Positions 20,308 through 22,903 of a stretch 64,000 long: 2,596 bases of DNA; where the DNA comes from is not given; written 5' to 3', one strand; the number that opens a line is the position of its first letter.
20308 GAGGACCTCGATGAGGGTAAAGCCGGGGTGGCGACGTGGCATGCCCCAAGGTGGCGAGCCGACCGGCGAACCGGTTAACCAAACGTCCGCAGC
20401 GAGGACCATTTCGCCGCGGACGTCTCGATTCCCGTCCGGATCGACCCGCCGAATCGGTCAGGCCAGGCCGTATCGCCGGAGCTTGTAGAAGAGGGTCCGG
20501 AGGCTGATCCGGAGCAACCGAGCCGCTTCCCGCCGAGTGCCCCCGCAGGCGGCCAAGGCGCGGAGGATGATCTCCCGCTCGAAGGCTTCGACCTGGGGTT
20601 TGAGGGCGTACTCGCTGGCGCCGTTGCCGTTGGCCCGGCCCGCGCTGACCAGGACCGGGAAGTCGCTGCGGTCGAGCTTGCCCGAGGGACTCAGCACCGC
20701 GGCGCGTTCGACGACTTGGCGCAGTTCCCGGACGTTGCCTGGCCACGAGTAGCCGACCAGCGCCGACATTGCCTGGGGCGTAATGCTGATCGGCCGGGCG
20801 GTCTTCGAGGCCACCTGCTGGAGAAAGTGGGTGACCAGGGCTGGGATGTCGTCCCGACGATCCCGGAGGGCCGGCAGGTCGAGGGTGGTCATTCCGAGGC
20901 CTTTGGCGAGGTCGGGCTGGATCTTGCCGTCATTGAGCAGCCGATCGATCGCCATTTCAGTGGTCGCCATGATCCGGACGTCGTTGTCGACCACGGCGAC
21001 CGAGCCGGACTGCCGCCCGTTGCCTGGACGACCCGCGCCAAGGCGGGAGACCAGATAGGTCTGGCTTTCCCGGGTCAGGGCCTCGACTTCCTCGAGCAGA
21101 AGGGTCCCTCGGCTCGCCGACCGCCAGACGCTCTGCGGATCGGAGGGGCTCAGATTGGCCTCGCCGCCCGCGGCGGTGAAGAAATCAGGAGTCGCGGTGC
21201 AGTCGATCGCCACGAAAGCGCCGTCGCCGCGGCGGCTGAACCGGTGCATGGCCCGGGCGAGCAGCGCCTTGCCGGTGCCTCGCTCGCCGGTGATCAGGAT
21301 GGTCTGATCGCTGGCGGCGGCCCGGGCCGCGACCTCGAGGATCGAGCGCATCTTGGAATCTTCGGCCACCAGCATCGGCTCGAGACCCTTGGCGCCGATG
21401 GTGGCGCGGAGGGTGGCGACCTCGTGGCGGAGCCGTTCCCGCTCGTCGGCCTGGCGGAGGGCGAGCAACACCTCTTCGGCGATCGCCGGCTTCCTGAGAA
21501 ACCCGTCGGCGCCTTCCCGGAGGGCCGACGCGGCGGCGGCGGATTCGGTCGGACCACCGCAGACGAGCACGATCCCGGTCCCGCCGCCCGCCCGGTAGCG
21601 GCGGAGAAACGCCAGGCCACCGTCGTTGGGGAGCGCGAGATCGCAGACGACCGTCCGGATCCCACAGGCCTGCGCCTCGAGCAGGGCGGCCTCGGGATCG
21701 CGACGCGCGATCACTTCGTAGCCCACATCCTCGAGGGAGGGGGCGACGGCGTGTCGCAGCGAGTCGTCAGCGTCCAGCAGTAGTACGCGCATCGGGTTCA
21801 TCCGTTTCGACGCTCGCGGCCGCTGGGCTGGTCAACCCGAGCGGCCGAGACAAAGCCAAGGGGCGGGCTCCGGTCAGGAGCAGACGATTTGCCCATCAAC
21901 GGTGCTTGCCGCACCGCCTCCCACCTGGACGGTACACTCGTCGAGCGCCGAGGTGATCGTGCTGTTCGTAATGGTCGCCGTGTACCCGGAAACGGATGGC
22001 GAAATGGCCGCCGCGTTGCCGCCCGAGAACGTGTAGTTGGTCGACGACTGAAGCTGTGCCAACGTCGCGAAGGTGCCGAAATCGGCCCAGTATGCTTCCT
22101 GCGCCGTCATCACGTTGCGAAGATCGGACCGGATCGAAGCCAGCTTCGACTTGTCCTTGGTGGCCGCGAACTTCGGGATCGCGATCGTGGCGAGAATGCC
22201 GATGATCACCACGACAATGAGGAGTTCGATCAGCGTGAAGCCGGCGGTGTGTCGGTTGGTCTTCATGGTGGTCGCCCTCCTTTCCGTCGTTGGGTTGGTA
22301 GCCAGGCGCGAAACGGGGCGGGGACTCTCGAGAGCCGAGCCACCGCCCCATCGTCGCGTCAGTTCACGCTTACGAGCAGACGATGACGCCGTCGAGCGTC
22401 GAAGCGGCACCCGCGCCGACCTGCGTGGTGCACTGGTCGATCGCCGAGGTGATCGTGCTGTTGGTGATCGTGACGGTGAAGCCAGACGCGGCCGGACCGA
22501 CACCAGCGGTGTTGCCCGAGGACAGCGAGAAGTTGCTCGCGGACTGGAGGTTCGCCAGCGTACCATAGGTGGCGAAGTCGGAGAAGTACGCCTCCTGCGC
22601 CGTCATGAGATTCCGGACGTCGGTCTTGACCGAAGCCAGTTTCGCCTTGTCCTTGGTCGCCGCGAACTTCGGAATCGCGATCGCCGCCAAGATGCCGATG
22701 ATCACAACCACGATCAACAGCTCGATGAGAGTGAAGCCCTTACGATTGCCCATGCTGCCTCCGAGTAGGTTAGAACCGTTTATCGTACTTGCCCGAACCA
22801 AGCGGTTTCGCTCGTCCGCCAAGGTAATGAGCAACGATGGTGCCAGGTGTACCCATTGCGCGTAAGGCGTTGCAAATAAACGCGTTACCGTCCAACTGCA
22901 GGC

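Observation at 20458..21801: NtrC-like regulator with a decayed AAA+ core sits between pilA and the minor pilins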

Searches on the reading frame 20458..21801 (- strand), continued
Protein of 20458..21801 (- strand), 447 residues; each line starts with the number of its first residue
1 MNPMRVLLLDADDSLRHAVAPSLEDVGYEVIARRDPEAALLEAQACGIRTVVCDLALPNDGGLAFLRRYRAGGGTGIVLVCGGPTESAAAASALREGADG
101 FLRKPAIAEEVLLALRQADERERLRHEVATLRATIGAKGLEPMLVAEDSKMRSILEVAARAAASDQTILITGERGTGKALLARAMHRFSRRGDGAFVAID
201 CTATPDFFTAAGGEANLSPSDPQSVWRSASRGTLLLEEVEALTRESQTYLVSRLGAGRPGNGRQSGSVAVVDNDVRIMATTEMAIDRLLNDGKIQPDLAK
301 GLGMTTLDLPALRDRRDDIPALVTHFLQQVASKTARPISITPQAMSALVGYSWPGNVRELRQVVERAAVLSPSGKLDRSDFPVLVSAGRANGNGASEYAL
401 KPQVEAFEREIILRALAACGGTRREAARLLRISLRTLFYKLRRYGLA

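Call 60: find_encoding_contigs(protein=P0270, flank=8000, max_places=1)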
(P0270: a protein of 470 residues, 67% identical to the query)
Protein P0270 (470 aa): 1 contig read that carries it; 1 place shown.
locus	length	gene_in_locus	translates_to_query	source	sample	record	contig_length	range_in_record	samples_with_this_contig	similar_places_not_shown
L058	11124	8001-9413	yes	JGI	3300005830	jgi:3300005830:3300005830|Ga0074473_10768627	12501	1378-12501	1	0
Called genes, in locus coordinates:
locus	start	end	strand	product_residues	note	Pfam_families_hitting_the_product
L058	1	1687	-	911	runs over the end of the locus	PF03699:UPF0182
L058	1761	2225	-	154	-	PF12893:Lumazine_bd_2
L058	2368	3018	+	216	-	-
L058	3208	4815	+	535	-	PF00989:PAS (weak), PF13426:PAS_9 (weak), PF00512:HisKA, PF02518:HATPase_c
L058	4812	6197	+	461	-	PF00072:Response_reg, PF00158:Sigma54_activat, PF14532:Sigma54_activ_2, PF07728:AAA_5, PF25601:AAA_lid_14, PF02954:HTH_8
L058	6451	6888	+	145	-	PF07963:N_methyl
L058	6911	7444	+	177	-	PF07963:N_methyl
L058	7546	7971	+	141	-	-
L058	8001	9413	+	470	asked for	PF00072:Response_reg, PF00158:Sigma54_activat, PF14532:Sigma54_activ_2, PF18024:HTH_50 (faint), PF25601:AAA_lid_14, PF02954:HTH_8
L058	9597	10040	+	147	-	PF07963:N_methyl (weak)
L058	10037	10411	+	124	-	PF07963:N_methyl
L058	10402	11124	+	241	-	?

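Call 61: find_encoding_contigs(protein=P0271, flank=8000, max_places=1)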
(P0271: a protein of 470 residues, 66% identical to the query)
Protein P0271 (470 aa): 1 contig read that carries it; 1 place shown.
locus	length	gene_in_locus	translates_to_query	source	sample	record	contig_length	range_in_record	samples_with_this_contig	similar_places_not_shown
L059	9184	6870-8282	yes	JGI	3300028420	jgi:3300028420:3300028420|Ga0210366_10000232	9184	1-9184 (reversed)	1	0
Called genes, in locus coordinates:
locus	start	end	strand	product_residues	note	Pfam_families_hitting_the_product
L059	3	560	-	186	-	?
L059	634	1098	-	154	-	PF12893:Lumazine_bd_2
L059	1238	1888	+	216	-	PF03959:FSH1 (faint)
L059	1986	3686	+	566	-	PF25323:6TM_PilS (weak), PF00989:PAS, PF13426:PAS_9, PF00512:HisKA, PF02518:HATPase_c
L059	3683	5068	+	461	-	PF00072:Response_reg, PF00158:Sigma54_activat, PF14532:Sigma54_activ_2, PF07728:AAA_5, PF25601:AAA_lid_14, PF02954:HTH_8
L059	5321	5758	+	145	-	PF07963:N_methyl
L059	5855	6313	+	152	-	PF07963:N_methyl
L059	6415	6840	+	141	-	-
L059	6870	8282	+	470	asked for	PF00072:Response_reg, PF00158:Sigma54_activat, PF14532:Sigma54_activ_2, PF25601:AAA_lid_14, PF02954:HTH_8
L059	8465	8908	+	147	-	PF07963:N_methyl (weak)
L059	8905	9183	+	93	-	?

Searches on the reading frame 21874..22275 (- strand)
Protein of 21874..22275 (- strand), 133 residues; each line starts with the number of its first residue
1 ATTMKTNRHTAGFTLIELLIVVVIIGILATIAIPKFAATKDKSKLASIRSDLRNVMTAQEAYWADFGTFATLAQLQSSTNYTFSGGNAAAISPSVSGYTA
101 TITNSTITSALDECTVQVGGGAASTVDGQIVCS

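Call 15: search_protein_families(library=pfam, proteins=[window:21874-22275:-], max_evalue=0.001)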
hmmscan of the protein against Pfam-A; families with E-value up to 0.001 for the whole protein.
window:21874-22275:- (133 aa): 1 family
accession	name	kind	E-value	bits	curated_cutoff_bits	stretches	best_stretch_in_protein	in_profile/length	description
PF07963.17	N_methyl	-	5.1e-09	35.8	21.2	1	8-33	2-27/27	Prokaryotic N-terminal methylation motif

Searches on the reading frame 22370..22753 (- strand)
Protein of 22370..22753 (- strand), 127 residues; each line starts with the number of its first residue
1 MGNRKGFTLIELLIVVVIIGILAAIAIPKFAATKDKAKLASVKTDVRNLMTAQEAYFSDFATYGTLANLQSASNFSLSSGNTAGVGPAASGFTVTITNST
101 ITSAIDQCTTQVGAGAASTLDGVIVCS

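Call 15: search_protein_families(library=pfam, proteins=[window:22370-22753:-], max_evalue=0.001)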
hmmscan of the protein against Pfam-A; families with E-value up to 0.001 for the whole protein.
window:22370-22753:- (127 aa): 1 family
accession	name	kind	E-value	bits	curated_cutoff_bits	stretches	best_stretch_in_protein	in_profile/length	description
PF07963.17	N_methyl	-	1.4e-09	37.6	21.2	1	1-27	1-27/27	Prokaryotic N-terminal methylation motif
